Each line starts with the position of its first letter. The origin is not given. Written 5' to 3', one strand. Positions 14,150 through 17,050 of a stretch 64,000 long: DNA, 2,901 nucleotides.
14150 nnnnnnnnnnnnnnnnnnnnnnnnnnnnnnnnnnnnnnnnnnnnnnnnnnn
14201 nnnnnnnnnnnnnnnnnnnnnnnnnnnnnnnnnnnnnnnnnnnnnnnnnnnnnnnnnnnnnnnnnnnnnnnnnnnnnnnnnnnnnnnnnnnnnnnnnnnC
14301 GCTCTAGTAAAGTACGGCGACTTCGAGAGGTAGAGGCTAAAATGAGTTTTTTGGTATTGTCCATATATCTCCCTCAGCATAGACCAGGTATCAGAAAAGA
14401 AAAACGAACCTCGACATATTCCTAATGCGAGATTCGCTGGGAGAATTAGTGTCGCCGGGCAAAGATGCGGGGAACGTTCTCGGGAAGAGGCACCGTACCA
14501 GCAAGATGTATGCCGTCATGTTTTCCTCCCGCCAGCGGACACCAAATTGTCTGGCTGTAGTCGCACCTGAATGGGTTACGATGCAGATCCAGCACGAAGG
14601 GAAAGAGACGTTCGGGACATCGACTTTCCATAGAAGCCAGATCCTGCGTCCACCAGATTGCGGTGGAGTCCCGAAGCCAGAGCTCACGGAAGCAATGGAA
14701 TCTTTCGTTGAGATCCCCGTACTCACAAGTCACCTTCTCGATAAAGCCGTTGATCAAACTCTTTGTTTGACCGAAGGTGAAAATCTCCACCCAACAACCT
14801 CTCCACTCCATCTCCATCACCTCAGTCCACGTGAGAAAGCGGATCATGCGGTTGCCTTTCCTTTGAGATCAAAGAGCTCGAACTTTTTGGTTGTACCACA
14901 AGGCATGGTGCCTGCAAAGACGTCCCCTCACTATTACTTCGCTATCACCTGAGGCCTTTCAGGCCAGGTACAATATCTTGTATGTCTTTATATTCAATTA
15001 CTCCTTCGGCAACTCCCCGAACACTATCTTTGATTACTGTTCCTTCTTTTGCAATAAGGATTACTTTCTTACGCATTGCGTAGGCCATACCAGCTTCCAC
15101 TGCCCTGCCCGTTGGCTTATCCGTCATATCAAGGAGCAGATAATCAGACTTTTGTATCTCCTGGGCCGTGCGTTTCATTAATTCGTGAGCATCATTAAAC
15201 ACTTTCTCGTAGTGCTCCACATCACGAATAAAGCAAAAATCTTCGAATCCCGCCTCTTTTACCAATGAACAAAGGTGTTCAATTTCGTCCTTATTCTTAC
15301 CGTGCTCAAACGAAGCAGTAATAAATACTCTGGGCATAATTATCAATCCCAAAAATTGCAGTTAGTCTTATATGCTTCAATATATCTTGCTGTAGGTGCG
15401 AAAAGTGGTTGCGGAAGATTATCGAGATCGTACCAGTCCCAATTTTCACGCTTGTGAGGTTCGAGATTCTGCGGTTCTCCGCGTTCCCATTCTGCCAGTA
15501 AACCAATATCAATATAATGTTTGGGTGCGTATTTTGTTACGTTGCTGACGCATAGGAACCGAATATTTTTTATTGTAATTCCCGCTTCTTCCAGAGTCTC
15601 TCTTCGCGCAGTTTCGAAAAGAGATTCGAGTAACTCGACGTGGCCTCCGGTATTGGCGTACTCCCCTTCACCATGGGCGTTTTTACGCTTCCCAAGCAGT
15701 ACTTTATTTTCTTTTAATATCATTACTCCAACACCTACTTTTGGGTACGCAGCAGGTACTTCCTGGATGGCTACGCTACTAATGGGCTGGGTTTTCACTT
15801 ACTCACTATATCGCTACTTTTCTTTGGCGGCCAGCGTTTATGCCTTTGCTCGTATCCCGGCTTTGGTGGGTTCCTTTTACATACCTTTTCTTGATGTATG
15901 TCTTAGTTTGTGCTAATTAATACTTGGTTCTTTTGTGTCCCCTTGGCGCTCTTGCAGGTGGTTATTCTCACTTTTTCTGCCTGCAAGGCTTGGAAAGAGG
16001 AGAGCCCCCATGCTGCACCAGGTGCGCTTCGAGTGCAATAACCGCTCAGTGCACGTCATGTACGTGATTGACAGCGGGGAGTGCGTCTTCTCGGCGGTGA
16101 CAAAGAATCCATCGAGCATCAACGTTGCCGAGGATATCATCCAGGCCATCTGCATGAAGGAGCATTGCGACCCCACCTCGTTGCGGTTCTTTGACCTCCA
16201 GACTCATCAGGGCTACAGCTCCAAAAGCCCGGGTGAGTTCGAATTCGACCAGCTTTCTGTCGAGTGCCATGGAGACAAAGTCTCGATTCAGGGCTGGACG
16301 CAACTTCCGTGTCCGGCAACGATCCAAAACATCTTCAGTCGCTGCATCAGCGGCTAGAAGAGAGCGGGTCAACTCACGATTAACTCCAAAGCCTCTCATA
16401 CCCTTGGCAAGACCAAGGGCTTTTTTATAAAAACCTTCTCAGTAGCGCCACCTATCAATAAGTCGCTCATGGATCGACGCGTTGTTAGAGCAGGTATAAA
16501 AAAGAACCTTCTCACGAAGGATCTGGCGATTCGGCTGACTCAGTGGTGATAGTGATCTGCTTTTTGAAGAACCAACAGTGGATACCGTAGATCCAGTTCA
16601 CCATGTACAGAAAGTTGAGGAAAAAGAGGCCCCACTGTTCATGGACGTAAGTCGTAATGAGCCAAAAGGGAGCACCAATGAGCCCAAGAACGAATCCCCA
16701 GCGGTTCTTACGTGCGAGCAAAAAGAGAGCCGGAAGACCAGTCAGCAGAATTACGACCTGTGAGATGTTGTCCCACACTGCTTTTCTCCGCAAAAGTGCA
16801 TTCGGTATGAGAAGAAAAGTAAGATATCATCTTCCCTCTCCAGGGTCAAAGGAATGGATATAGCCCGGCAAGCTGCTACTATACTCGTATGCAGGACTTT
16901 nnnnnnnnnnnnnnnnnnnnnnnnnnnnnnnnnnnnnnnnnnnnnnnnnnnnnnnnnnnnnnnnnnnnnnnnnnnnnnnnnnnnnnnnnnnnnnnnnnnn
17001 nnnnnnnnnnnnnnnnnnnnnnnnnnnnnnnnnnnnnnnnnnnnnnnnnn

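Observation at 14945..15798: Diverged duplication of a Nudix plus NDT/DNPH1-like two-gene cassette (copy A; copy B lies at 22498-23359)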

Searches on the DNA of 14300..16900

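Call 53: search_rna_families(source=window, start=14300, end=16900, threshold=evalue, max_evalue=1)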
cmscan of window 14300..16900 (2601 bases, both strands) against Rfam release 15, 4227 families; matches with E-value up to 1: 0.
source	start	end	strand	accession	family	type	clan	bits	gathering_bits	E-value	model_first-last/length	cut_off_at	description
